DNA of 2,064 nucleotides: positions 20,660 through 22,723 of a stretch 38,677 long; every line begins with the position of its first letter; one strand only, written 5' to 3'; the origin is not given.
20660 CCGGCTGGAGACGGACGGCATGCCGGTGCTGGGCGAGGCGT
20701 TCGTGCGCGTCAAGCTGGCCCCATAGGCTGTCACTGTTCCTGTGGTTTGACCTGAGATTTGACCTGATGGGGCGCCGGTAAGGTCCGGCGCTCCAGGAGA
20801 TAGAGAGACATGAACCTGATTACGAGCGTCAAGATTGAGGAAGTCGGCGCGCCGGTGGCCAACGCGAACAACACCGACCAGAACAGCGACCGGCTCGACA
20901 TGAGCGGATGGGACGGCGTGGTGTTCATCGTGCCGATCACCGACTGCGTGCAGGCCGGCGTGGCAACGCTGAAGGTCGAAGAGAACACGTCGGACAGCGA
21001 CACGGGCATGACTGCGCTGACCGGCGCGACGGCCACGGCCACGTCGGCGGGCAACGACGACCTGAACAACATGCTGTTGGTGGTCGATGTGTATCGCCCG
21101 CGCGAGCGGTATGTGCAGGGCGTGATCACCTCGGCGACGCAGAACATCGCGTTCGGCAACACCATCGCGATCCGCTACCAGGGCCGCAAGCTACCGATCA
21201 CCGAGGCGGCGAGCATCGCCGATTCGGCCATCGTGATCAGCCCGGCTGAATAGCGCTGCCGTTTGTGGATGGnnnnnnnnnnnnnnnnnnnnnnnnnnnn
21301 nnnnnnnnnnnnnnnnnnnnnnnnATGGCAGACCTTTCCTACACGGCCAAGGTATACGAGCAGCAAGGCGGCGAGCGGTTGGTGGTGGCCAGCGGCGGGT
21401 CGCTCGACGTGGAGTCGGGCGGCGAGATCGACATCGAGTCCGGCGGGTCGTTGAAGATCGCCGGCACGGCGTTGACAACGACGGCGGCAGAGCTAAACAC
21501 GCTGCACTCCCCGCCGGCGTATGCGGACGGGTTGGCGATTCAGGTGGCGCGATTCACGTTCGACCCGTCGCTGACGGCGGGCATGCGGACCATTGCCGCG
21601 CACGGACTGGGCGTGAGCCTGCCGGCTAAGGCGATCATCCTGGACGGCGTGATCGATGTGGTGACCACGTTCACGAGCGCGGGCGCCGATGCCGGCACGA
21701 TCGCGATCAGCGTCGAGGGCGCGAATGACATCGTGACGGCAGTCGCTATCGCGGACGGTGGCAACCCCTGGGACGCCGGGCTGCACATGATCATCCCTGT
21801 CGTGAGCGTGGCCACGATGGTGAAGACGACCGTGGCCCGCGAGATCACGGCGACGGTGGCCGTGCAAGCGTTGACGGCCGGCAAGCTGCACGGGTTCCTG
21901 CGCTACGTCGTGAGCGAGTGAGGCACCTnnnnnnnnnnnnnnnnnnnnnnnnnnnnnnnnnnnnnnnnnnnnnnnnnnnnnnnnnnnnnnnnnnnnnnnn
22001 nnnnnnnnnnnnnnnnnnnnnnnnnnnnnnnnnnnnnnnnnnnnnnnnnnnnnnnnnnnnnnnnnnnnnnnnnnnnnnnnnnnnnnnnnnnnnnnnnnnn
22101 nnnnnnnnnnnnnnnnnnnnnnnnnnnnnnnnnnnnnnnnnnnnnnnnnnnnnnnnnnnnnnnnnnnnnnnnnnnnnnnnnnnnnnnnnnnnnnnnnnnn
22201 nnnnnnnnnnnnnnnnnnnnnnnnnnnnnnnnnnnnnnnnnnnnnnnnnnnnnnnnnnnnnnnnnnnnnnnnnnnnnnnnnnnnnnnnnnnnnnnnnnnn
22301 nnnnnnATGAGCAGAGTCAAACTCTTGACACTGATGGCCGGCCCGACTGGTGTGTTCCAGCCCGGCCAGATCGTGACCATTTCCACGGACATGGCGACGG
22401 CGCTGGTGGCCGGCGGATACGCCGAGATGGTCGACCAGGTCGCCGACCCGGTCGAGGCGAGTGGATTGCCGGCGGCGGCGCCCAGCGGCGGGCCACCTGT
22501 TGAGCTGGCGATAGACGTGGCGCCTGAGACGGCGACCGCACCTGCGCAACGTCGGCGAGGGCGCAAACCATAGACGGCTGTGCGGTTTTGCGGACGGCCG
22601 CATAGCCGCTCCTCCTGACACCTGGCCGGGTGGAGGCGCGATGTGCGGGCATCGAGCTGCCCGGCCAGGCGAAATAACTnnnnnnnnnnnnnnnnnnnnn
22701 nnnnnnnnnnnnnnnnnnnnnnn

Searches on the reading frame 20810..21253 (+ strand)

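Call 83: search_protein_families(library=phrogs, proteins=[window:20810-21253:+], max_evalue=0.001)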
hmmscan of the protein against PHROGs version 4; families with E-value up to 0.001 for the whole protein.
window:20810-21253:+ (147 aa): 1 family
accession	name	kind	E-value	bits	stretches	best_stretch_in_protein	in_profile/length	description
phrog_5707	-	unknown function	2.1e-06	28.7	1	2-111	4-115/134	-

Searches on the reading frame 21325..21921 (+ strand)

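Call 83: search_protein_families(library=phrogs, proteins=[window:21325-21921:+], max_evalue=0.001)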
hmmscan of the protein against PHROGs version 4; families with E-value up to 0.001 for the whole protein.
window:21325-21921:+ (198 aa): 1 family
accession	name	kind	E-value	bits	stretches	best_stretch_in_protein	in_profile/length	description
phrog_12102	-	unknown function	1e-06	29.9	1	5-58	2-55/74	-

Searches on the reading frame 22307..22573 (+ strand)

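Call 83: search_protein_families(library=phrogs, proteins=[window:22307-22573:+], max_evalue=0.001)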
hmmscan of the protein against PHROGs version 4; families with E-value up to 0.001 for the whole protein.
window:22307-22573:+ (88 aa): 2 families
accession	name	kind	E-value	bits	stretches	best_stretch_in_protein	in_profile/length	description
phrog_2616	-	unknown function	0.00021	22.9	1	2-48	2-49/77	-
phrog_14235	-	unknown function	0.00027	22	1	16-83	20-83/86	-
